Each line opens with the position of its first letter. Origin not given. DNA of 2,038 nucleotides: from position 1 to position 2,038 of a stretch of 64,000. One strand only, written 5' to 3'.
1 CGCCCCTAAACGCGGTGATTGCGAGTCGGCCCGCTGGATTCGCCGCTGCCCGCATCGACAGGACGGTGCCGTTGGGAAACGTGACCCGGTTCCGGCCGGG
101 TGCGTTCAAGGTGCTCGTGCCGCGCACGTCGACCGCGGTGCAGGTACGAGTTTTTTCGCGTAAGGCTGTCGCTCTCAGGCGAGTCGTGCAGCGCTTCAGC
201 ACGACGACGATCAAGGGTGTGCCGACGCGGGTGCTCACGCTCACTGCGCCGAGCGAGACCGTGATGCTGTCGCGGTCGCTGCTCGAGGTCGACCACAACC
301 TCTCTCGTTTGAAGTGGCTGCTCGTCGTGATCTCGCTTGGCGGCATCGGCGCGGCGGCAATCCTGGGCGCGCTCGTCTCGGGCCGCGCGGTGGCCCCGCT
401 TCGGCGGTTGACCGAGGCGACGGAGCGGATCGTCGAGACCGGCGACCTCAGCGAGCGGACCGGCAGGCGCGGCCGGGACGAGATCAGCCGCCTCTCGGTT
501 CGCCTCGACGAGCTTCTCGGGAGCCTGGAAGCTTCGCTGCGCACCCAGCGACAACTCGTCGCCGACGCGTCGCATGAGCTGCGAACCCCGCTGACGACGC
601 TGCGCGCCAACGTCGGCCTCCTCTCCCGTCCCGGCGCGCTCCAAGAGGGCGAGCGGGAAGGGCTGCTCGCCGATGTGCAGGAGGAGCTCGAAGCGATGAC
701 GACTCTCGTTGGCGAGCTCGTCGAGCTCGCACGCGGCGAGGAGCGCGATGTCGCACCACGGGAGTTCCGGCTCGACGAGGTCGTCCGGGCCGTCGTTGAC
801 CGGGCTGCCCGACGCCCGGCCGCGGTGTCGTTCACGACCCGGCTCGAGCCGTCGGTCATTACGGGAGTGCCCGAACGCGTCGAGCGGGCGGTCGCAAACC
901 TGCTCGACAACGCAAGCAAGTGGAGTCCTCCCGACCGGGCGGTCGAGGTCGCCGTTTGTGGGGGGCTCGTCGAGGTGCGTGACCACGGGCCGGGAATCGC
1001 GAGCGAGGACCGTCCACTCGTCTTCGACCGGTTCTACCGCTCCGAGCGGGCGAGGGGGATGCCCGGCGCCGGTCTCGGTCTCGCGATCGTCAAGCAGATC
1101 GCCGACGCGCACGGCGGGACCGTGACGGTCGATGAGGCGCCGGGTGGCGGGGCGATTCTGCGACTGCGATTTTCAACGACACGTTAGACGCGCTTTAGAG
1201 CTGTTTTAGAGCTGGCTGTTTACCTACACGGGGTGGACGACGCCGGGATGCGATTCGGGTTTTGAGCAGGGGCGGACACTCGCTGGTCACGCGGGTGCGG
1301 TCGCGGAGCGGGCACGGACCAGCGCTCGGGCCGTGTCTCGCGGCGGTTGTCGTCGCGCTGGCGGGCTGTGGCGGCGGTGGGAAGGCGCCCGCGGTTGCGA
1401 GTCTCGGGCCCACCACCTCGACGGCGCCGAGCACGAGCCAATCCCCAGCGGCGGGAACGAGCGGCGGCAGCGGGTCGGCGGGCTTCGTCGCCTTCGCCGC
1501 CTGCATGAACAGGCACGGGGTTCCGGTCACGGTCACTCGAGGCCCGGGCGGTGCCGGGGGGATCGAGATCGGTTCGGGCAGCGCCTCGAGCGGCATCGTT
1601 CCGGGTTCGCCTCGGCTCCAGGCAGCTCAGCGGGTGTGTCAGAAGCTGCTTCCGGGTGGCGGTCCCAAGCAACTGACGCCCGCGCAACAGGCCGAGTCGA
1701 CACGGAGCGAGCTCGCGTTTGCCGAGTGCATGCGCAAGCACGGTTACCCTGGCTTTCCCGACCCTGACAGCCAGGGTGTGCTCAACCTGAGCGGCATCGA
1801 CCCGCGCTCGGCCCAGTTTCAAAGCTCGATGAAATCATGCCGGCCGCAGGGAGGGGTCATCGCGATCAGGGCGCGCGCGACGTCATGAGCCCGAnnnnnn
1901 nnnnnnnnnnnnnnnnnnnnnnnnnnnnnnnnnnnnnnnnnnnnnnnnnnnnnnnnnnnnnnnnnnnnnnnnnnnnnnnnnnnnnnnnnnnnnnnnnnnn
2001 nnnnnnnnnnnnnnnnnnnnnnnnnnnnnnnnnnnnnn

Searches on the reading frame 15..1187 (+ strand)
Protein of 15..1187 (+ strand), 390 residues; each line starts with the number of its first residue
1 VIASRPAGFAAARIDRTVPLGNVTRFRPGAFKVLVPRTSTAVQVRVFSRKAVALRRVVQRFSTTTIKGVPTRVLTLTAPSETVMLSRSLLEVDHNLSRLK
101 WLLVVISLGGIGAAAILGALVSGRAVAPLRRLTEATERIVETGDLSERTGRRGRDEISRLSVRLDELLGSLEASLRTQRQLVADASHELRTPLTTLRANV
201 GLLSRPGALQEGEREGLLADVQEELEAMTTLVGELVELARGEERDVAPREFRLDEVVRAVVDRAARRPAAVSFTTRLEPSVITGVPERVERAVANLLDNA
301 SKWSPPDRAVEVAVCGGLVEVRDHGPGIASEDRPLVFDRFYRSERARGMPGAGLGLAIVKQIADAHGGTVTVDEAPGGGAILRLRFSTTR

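Call 6: search_protein_families(library=pfam, proteins=[window:15-1187:+], max_evalue=0.001)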
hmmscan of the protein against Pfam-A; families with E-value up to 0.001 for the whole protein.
window:15-1187:+ (390 aa): 3 families
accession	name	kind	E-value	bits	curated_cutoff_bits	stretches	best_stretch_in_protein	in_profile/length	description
PF02518.31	HATPase_c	-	2.3e-25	89.6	26.4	1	285-387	2-108/111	Histidine kinase-, DNA gyrase B-, and HSP90-like ATPase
PF00512.31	HisKA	-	2.9e-13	50.1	26.9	1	178-243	2-65/66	His Kinase A (phospho-acceptor) domain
PF00672.30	HAMP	-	1.6e-08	35.2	25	1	120-172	1-52/53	HAMP domain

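Call 64: search_protein_families(library=ncbifam, proteins=[window:15-1187:+], max_evalue=1e-10)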
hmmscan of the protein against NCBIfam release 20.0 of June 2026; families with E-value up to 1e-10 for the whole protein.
window:15-1187:+ (390 aa): 50 families (the best 25 are shown)
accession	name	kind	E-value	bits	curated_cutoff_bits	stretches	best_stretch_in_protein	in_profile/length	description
TIGR01386.1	cztS_silS_copS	subfamily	1.3e-44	153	292.55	1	80-386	143-456/457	heavy metal sensor histidine kinase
NF040691.1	MtrAB_MtrB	equivalog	1.2e-40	140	450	1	83-385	170-489/507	MtrAB system histidine kinase MtrB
NF033092.0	HK_WalK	equivalog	2.1e-39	135.6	725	1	177-383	371-589/594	cell wall metabolism sensor histidine kinase WalK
NF012163.2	BaeS_SmeS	equivalog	1.4e-38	133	500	1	90-384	156-454/457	sensor histidine kinase efflux regulator BaeS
NF007837.0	PRK10549.1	equivalog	2e-38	132.3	603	1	78-387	145-457/466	envelope stress sensor histidine kinase BaeS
NF008312.0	PRK11100.1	equivalog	4.1e-38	131.4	356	1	102-388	183-474/477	two-component system sensor histidine kinase CreC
TIGR02966.1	phoR_proteo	equivalog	3.4e-36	124.9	334.2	1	176-386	112-333/333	phosphate regulon sensor histidine kinase PhoR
NF041735.1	hist_kin_RppB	equivalog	5.5e-35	121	400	1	173-386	211-437/438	two-component system sensor histidine kinase RppB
NF007007.0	PRK09470.1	equivalog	3.4e-34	118.6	486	1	126-385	193-456/463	envelope stress sensor histidine kinase CpxA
NF007898.0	PRK10604.1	equivalog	4e-34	118.5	478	1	129-388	164-423/433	two-component system sensor histidine kinase RstB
NF046044.1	PnpS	equivalog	7e-34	117.5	400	1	176-385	168-388/390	two-component system histidine kinase PnpS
NF007004.0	PRK09467.1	equivalog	4.7e-33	114.7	415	1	111-388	165-436/440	two-component system sensor histidine kinase EnvZ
NF045900.1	HisKinCpxALeg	equivalog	6.4e-30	104.3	800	1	117-384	168-447/451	two-component system sensor histidine kinase CpxA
NF007664.1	PRK10337.1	equivalog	4.1e-29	101.5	475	1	119-384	172-440/442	quorum sensing histidine kinase QseC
NF007345.0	PRK09835.1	subfamily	3.6e-28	98.4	423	1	120-374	204-467/482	Cu(+)/Ag(+) sensor histidine kinase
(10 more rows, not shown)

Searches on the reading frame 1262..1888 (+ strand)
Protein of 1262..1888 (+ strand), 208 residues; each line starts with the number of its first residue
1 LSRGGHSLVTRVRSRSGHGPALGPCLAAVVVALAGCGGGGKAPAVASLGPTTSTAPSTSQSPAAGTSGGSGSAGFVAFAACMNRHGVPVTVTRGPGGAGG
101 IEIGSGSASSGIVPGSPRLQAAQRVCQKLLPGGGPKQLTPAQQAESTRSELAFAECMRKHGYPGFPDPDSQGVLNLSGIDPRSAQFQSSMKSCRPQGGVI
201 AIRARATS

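Call 4: search_protein_families(library=pfam, proteins=[window:1262-1888:+], max_evalue=0.01)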
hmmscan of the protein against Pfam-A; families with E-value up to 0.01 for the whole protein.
window:1262-1888:+ (208 aa): 0 families

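Call 5: search_protein_families(library=ncbifam, proteins=[window:1262-1888:+], max_evalue=0.01)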
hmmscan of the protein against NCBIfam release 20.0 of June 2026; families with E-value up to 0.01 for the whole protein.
window:1262-1888:+ (208 aa): 0 families

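Call 42: search_protein_families(library=pfam, proteins=[window:1262-1888:+], max_evalue=10)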
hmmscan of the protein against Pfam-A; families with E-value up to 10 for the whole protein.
window:1262-1888:+ (208 aa): 0 families

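Call 76: search_protein_families(library=padloc, proteins=[window:1262-1888:+], max_evalue=0.001)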
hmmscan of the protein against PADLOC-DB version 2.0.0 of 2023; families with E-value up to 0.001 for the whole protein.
window:1262-1888:+ (208 aa): 0 families
